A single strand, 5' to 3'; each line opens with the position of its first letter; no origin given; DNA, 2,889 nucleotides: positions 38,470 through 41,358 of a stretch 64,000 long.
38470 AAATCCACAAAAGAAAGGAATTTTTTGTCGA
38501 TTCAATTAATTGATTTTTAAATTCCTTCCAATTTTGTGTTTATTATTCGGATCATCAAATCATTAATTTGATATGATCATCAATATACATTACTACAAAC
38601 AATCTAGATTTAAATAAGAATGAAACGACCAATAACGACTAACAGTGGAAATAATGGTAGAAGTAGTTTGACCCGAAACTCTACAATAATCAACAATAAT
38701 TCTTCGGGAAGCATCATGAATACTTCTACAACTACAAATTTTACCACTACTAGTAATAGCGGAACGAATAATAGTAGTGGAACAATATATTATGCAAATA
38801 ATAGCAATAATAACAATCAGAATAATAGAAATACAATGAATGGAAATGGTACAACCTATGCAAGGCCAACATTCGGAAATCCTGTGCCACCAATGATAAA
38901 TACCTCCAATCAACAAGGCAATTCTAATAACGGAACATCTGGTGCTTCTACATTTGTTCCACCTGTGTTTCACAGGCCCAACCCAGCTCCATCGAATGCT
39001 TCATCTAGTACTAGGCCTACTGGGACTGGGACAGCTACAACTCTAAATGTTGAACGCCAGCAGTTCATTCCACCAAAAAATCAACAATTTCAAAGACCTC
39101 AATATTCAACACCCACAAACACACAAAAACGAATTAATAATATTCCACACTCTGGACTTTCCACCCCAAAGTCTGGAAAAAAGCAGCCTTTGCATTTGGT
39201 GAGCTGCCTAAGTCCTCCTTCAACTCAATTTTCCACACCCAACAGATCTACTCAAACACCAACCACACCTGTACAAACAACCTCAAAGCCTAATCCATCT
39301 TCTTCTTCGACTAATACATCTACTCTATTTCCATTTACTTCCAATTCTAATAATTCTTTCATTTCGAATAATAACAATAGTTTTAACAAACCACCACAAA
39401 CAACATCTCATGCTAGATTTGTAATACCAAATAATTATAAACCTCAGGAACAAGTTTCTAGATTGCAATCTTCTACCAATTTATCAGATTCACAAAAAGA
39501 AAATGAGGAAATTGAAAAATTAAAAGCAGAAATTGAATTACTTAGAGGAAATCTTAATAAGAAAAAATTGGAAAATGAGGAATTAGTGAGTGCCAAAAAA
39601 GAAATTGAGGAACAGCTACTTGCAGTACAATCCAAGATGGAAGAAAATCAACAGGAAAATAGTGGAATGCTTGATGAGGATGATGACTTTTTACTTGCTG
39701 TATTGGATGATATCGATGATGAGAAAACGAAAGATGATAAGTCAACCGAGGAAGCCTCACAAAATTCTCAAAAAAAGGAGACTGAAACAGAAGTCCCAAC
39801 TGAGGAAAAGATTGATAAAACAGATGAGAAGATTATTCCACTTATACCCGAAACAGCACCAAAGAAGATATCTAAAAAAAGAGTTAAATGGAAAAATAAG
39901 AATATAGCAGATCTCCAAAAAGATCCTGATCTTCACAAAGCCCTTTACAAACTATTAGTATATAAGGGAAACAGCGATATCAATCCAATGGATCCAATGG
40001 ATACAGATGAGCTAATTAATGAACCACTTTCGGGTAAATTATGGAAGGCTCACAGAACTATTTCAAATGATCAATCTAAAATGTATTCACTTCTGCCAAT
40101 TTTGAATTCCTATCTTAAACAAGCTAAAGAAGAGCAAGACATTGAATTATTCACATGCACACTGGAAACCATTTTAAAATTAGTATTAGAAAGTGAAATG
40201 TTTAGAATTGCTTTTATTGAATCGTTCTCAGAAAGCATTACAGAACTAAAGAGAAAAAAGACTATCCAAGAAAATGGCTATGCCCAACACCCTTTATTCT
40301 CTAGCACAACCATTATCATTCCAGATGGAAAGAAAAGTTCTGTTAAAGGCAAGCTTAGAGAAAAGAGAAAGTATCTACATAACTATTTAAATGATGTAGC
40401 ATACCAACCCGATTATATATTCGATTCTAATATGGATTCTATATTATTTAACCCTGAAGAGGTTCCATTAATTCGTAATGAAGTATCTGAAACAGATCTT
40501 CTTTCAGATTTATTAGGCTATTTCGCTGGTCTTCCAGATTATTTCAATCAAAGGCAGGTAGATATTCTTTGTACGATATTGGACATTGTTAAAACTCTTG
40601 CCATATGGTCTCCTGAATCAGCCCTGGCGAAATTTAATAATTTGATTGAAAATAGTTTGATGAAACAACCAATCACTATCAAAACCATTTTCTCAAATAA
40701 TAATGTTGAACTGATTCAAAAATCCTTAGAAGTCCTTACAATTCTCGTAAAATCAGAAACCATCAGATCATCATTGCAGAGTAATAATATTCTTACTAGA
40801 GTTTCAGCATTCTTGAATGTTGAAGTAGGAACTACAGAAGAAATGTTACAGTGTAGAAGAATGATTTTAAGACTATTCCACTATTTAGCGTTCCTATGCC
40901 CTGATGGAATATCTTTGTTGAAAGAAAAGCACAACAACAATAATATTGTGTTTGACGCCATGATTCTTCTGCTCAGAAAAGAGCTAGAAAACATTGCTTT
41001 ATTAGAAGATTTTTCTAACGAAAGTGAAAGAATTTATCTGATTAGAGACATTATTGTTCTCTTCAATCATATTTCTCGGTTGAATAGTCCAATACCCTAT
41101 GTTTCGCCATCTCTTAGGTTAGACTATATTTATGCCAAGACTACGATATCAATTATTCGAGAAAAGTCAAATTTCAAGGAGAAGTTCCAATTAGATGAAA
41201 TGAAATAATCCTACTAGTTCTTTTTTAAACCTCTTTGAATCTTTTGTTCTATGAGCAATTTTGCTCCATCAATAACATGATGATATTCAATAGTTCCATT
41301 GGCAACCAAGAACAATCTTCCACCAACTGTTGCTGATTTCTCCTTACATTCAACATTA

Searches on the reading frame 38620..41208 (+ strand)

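Call 28: search_protein_families(library=pfam, proteins=[window:38620-41208:+], max_evalue=0.001)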
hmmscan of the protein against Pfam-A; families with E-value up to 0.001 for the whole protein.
window:38620-41208:+ (862 aa): 1 family
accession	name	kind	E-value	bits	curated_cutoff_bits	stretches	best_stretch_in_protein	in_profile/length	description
PF10274.15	ParcG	-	0.00087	20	22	0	483-533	69-119/183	Parkin co-regulated protein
